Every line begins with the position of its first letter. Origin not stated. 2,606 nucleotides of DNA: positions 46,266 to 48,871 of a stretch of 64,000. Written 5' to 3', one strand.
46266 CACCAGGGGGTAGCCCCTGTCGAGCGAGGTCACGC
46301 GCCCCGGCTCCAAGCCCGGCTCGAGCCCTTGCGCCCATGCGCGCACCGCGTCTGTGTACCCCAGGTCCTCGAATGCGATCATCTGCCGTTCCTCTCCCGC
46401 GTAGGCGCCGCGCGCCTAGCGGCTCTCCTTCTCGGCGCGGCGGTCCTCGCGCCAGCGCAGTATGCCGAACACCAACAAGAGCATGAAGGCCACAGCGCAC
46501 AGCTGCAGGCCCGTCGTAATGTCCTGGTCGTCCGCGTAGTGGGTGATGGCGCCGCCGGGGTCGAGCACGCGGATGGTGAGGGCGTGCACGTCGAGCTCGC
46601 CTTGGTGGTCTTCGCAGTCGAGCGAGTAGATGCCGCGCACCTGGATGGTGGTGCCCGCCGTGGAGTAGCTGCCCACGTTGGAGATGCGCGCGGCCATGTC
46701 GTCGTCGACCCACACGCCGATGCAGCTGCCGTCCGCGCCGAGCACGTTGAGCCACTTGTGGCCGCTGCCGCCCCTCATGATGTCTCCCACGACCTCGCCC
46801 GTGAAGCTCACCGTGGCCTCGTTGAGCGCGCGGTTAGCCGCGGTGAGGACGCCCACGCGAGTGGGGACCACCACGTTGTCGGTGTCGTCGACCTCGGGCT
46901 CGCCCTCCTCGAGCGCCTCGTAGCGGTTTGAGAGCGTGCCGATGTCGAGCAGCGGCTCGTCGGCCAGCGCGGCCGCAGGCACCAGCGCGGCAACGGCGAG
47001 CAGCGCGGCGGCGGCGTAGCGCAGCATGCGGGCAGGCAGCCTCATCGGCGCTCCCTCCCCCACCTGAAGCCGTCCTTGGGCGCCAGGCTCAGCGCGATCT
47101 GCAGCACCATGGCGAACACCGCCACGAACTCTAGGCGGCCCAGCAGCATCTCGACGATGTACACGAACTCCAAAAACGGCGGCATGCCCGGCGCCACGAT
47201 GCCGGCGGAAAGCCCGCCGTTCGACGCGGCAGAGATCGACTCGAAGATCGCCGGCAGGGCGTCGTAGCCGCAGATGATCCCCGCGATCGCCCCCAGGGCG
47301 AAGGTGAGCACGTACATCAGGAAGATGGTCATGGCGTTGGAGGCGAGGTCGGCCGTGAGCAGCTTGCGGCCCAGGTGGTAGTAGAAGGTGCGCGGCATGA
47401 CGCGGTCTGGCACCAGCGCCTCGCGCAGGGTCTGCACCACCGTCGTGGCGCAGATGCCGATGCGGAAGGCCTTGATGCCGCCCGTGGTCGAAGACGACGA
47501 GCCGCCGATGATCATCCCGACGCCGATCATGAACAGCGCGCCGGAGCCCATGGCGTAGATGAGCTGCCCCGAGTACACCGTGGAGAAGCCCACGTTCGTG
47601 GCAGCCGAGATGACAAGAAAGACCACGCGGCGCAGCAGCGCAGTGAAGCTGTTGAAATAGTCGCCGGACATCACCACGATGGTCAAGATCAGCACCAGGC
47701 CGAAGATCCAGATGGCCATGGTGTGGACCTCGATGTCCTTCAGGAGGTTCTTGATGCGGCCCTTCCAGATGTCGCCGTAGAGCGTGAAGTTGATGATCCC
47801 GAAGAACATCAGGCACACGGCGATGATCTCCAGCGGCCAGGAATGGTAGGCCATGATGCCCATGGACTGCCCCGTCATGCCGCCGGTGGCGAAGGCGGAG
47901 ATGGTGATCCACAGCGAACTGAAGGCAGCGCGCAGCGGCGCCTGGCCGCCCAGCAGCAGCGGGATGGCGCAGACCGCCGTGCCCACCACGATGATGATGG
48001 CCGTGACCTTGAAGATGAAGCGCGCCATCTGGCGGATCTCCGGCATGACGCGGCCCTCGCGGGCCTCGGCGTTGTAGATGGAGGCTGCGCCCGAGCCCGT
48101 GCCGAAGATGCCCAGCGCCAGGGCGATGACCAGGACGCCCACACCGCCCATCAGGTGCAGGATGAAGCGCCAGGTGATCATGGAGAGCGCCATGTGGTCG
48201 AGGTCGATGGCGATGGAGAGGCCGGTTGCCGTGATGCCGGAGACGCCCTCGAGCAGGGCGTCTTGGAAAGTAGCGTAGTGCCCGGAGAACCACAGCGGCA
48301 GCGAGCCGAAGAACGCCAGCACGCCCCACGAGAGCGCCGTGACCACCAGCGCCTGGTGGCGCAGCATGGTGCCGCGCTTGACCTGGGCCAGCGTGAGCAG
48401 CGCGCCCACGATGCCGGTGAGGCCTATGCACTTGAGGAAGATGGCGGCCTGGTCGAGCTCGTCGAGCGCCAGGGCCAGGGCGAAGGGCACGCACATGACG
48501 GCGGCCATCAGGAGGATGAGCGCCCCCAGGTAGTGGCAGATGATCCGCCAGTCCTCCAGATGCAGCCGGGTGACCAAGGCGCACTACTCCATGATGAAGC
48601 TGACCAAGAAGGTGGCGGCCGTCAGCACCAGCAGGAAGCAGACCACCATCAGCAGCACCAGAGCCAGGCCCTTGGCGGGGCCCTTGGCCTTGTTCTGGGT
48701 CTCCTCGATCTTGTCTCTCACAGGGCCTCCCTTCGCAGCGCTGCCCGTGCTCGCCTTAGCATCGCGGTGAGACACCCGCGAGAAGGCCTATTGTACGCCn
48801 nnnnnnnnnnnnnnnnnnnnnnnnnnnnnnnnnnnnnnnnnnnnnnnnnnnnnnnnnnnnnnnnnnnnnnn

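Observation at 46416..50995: Two tandem TrkH-family transporters, each coupled to the same anchor/beta-rich/TM module: split in one copy, fused in the other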

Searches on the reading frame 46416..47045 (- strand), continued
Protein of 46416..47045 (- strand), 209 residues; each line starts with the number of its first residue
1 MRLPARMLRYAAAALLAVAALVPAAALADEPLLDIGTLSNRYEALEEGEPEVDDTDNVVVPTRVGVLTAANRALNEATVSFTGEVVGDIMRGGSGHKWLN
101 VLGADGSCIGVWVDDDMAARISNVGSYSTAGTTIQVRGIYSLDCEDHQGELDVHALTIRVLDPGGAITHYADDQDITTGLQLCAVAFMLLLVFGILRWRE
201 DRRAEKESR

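Call 73: search_protein_families(library=pfam, alignment_id=A1, max_evalue=0.1)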
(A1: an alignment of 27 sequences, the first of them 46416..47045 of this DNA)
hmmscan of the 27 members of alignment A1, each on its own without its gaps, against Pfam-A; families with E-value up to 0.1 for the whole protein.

A. member 1, window:46416-47045:- (209 aa): 1 family
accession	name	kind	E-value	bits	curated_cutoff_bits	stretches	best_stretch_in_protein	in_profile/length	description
PF15330.11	SIT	-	0.0087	17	27.6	1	181-208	5-32/114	SHP2-interacting transmembrane adaptor protein, SIT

B. families by the number of members that match (of 27 scanned): 12 families
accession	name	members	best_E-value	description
PF13742.12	tRNA_anti_2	3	3.4e-05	OB-fold nucleic acid binding domain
PF02386.22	TrkH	2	2.2e-08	Cation transport protein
PF15330.11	SIT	2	0.0087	SHP2-interacting transmembrane adaptor protein, SIT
PF17188.9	MucB_RseB_C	1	0.002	MucB/RseB C-terminal domain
PF22259.3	GPR128_GAIN_subdomA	1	0.013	GPR128, GAIN subdomain A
PF04612.17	T2SSM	1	0.016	Type II secretion system (T2SS), protein M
PF19135.5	DUF5818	1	0.02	Protein of unknown function (DUF5818)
PF18415.6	HKR_ArcB_TM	1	0.038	Histidine kinase receptor ArcB trans-membrane domain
PF17258.7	DUF5324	1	0.043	Family of unknown function (DUF5324)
PF04085.20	MreC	1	0.066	Rod shape-determining protein MreC, barrel core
PF01336.31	tRNA_anti-codon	1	0.079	OB-fold nucleic acid binding domain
PF20055.5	DUF6454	1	0.081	Family of unknown function (DUF6454)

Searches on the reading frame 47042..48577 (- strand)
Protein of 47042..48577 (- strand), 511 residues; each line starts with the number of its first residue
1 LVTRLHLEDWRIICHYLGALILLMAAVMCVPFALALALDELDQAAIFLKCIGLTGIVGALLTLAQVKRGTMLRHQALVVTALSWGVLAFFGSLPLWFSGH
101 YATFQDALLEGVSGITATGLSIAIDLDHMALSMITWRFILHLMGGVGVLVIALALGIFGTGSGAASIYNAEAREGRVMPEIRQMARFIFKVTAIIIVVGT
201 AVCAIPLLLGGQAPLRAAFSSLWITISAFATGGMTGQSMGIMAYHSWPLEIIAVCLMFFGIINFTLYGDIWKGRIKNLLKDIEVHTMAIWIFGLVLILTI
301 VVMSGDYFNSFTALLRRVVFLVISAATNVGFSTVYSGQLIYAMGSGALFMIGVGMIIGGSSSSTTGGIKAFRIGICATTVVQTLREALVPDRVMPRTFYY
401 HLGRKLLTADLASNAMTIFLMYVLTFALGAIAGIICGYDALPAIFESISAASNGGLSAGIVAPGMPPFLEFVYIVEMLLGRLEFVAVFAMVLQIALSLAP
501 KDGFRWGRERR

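Call 3: search_protein_families(library=pfam, proteins=[window:47042-48577:-], max_evalue=1)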
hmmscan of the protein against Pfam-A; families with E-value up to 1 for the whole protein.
window:47042-48577:- (511 aa): 1 family
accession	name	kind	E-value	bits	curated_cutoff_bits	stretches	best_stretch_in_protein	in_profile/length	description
PF02386.22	TrkH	-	8.6e-33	114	27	1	54-487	12-486/502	Cation transport protein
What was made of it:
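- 47042..48577 (-): TrkH-1, 511 aa, unfused (TTG start). Pfam TrkH E=8.6e-33 (call 3).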

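Call 25: search_solved_structures(query=window:47042-48577:-, max_evalue=0.001, show_alignments=2)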
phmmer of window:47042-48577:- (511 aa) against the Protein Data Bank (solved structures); distinct sequences matched with E-value up to 0.001: 2.
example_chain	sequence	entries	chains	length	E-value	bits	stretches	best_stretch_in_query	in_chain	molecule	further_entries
4j9u_A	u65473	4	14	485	6.2e-25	91.3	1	10-489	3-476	Trk system potassium uptake protein TrkH | Trk system potassium uptake protein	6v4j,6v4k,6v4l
3pjz_A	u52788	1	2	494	6.9e-25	91.2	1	10-489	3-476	Potassium uptake protein TrkH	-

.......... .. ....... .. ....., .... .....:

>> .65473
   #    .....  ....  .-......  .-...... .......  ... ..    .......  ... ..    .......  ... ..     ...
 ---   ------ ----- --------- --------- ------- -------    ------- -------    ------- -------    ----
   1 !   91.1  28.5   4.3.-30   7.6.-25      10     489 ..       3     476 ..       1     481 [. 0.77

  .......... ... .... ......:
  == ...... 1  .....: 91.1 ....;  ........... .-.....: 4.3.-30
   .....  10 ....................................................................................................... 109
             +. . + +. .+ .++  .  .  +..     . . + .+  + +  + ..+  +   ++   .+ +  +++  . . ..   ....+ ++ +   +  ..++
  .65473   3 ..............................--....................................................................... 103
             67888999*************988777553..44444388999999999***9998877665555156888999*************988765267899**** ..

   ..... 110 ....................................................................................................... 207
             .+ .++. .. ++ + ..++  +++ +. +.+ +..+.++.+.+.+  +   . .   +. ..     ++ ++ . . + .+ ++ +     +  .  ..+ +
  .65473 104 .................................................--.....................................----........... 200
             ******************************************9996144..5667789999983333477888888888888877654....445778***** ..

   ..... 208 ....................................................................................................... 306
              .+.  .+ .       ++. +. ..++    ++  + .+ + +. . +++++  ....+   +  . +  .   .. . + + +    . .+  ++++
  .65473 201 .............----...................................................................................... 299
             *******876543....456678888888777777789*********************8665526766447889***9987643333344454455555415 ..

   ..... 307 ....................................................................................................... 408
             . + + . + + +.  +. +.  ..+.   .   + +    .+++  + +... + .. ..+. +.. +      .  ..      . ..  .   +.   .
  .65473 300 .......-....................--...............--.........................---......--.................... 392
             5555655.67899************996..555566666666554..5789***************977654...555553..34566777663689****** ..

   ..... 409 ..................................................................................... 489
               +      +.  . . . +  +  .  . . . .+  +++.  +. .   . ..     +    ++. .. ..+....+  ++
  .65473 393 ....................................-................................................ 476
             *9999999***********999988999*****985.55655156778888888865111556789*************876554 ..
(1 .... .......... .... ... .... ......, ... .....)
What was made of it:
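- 47042..48577 (-): Full-length alignment to Vibrio TrkH that keeps the filter glycines, the intramembrane loop and the Arg of GRLE (call 25).
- On TrkH/KtrB cation transporter (Pfam PF02386, SKT superfamily): TrkH-1 filter segments TATGL, ATGGM, TNVGF and SNGGL align to those of Vibrio TrkH (call 25). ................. and LLGRLEF align to the Vibrio TrkH loop and to its GRLE arginine (call 25).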

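Call 36: search_protein_families(library=ncbifam, proteins=[window:47042-48577:-], max_evalue=1)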
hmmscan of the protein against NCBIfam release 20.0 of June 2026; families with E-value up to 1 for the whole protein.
window:47042-48577:- (511 aa): 2 families
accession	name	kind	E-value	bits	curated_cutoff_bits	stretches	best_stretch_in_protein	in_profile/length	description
TIGR00933.1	2a38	subfamily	6.6e-63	213.1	331.15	1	91-481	2-391/391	TrkH family potassium uptake protein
NF008020.0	PRK10750.1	equivalog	2.7e-36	125.7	866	1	10-489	3-474/483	Trk system potassium transporter TrkH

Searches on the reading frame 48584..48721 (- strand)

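Call 36: search_protein_families(library=ncbifam, proteins=[window:48584-48721:-], max_evalue=1)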
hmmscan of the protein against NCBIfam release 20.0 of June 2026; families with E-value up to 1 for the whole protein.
window:48584-48721:- (45 aa): 1 family
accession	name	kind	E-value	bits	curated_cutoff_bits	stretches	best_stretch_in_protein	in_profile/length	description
NF006283.1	PRK08455.1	equivalog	0.024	14.3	187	1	1-37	1-37/182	flagellar basal body-associated protein FliL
